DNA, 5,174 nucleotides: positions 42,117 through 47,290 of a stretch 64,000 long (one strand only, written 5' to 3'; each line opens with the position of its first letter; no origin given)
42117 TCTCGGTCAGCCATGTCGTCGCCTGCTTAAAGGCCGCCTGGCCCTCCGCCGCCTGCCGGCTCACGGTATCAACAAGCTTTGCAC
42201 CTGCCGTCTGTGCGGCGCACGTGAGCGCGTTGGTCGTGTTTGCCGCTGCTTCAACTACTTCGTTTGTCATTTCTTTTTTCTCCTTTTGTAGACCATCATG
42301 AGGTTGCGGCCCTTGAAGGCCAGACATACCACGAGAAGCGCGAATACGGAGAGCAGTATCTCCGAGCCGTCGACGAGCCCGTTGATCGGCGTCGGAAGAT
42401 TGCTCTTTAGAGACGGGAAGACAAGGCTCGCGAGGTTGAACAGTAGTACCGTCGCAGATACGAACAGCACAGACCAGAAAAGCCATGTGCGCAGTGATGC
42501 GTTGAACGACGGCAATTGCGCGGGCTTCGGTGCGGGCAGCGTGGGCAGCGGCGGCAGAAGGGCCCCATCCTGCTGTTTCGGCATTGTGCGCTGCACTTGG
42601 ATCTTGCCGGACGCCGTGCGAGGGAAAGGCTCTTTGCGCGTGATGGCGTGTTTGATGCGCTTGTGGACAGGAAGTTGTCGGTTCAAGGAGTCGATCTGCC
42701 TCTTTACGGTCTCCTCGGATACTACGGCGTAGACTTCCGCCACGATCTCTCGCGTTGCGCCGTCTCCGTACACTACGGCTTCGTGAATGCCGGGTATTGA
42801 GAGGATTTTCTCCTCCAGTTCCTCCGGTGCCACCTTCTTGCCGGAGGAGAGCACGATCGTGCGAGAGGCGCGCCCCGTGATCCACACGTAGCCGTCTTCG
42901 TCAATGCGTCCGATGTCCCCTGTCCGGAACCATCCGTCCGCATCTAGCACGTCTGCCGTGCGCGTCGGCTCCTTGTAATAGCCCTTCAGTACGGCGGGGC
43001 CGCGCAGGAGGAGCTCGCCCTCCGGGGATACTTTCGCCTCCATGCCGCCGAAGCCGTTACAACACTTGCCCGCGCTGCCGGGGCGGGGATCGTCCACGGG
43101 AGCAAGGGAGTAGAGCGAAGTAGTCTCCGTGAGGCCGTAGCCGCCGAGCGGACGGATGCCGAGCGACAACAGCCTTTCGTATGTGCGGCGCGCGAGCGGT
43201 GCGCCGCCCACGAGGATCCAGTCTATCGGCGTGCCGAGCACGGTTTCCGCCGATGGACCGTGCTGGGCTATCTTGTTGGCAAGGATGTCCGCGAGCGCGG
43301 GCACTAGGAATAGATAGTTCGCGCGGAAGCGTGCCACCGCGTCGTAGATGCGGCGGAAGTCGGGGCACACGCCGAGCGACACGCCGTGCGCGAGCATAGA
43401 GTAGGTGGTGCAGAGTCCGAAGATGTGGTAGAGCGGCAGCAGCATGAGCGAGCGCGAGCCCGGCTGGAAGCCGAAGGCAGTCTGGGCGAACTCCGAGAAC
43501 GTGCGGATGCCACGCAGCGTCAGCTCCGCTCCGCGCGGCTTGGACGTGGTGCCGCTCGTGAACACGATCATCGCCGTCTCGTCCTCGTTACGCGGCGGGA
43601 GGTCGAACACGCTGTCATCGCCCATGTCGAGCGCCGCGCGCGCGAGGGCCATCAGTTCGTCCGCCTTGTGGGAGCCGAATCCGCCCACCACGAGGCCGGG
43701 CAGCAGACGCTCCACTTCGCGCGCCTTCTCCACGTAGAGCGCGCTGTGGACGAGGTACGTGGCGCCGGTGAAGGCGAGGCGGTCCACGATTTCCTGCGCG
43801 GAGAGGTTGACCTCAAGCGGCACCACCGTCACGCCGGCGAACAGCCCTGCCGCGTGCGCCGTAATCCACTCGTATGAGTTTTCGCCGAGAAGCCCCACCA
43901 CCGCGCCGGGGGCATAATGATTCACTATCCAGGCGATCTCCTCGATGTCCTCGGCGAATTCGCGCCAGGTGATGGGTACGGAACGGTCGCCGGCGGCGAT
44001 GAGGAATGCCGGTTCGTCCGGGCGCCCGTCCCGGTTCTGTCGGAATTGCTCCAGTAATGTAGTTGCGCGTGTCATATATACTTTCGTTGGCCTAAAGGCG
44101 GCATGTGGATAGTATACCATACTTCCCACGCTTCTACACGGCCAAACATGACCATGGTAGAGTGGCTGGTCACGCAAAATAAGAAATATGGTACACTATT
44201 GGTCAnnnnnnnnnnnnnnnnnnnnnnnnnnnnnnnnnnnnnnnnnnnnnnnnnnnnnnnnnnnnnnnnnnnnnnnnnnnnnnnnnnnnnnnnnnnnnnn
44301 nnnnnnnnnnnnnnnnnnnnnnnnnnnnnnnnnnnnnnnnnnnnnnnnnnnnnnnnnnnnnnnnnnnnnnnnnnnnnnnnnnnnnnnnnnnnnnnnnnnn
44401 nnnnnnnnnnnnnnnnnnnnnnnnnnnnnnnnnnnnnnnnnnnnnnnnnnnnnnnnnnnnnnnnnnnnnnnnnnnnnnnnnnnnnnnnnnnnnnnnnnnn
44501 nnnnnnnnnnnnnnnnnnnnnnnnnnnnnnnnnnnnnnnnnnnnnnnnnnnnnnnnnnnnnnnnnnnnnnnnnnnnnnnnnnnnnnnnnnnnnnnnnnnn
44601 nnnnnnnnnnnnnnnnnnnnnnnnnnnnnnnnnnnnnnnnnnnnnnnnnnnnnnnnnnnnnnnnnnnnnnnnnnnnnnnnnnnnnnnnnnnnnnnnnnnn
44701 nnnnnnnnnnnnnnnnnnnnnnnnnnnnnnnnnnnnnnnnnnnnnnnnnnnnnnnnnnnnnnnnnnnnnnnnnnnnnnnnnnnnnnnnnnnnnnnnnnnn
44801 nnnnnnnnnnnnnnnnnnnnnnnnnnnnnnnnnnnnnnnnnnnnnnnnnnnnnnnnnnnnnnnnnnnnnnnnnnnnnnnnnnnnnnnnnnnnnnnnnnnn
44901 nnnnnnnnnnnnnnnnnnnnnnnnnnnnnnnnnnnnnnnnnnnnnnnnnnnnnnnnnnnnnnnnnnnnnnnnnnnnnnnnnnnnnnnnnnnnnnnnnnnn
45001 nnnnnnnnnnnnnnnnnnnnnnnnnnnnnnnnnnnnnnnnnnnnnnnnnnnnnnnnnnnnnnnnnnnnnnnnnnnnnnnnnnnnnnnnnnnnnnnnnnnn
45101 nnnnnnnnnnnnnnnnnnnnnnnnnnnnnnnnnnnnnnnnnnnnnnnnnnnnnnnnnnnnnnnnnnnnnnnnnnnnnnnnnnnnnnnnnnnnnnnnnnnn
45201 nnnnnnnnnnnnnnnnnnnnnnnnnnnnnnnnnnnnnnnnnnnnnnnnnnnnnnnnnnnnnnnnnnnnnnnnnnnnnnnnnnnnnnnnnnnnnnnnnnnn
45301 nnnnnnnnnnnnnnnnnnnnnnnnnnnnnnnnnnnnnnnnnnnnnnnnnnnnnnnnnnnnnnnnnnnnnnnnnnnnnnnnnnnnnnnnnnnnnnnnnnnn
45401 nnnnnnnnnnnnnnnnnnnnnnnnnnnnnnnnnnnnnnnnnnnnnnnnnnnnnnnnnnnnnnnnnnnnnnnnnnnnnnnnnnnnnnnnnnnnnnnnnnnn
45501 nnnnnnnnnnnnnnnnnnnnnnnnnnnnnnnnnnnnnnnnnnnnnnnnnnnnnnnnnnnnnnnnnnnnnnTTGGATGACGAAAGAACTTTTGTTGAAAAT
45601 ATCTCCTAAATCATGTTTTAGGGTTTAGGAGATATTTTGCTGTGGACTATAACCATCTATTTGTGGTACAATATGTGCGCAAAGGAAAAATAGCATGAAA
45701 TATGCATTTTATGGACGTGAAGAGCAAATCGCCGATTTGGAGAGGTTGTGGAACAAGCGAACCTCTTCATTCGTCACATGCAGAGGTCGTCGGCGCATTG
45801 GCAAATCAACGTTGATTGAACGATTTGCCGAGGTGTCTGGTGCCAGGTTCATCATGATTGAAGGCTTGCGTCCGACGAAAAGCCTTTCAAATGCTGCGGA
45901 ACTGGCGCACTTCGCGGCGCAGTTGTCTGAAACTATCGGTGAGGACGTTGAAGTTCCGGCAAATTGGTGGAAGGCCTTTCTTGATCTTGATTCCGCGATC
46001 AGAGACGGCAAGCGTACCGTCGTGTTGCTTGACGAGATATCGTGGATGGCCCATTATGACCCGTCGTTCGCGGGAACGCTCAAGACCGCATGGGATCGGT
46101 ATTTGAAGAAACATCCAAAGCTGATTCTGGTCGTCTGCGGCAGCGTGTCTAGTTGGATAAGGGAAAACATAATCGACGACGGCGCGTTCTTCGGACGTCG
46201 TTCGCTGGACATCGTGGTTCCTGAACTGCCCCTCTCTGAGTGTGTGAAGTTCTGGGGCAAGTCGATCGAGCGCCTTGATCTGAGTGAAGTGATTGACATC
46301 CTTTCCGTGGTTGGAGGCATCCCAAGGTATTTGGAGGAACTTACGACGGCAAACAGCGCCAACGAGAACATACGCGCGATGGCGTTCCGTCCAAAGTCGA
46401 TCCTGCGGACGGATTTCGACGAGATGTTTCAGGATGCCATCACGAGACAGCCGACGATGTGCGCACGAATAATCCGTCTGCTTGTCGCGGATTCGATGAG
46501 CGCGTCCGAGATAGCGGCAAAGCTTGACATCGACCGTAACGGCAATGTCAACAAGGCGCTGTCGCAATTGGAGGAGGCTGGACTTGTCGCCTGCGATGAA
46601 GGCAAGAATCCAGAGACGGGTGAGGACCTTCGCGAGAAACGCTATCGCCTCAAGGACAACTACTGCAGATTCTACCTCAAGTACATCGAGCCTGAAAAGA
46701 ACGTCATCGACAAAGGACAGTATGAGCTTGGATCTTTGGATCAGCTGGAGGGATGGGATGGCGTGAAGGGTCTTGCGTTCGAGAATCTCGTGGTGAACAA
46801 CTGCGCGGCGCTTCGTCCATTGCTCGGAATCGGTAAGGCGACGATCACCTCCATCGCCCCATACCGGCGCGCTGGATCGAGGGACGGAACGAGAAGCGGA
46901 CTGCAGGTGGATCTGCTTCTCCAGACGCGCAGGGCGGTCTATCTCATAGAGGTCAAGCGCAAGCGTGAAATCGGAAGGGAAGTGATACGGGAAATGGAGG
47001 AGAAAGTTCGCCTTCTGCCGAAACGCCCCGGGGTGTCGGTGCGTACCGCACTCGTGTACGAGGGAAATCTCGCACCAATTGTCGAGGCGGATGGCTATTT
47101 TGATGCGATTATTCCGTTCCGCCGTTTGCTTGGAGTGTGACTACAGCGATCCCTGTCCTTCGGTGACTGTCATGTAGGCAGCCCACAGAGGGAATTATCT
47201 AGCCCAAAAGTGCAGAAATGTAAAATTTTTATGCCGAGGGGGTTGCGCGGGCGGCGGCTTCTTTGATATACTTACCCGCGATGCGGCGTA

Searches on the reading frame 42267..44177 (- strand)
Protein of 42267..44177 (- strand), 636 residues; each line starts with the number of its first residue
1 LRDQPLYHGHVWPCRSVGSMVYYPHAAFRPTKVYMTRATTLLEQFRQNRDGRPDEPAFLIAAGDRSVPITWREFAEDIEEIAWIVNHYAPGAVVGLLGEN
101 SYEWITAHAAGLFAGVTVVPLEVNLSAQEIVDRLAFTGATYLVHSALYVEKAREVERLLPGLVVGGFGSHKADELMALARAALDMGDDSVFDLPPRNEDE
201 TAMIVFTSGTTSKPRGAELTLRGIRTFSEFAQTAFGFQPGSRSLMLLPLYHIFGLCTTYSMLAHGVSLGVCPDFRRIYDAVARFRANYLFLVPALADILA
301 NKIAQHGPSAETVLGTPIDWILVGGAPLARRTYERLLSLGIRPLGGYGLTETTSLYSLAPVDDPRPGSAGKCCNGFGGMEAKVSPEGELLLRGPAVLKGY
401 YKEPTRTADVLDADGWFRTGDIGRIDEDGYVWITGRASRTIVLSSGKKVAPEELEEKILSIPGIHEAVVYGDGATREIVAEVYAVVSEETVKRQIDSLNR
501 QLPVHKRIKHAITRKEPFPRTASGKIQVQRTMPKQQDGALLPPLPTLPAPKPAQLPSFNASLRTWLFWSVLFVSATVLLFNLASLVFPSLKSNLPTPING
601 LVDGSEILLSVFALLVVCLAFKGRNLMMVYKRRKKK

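Call 9: search_protein_families(library=pfam, proteins=[window:42267-44177:-], max_evalue=0.001)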
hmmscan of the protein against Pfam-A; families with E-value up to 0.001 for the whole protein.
window:42267-44177:- (636 aa): 3 families
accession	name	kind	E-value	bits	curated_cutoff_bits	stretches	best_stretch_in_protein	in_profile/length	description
PF00501.34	AMP-binding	-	1.6e-55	188.9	29.9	1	46-401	2-384/384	AMP-binding enzyme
PF23562.2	AMP-binding_C_3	-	1.1e-07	32.7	20.8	1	440-531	3-108/124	AMP-binding enzyme C-terminal domain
PF13193.12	AMP-binding_C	-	5.7e-05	24.4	24.5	1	453-525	1-76/76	AMP-binding enzyme C-terminal domain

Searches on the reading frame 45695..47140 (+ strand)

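Call 9: search_protein_families(library=pfam, proteins=[window:45695-47140:+], max_evalue=0.001)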
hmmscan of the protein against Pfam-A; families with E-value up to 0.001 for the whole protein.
window:45695-47140:+ (481 aa): 6 families
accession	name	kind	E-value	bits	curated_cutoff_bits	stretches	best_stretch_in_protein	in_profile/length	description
PF01637.24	ATPase_2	-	6.4e-15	56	33.2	1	5-216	1-225/225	ATPase domain predominantly from Archaea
PF12840.13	HTH_20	-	2.5e-08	34.2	27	1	256-299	6-49/51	Helix-turn-helix domain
PF13191.12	AAA_16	-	3.7e-06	28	32.6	1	5-117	2-143/167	AAA ATPase domain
PF13173.12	AAA_14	-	7.8e-05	23.1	27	1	27-159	5-107/129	AAA domain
PF01978.25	TrmB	-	7.8e-05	22.9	25.6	1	262-318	17-63/68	Sugar-specific transcriptional regulator TrmB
PF13401.12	AAA_22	-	0.00077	20.2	27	0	23-148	4-123/130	AAA domain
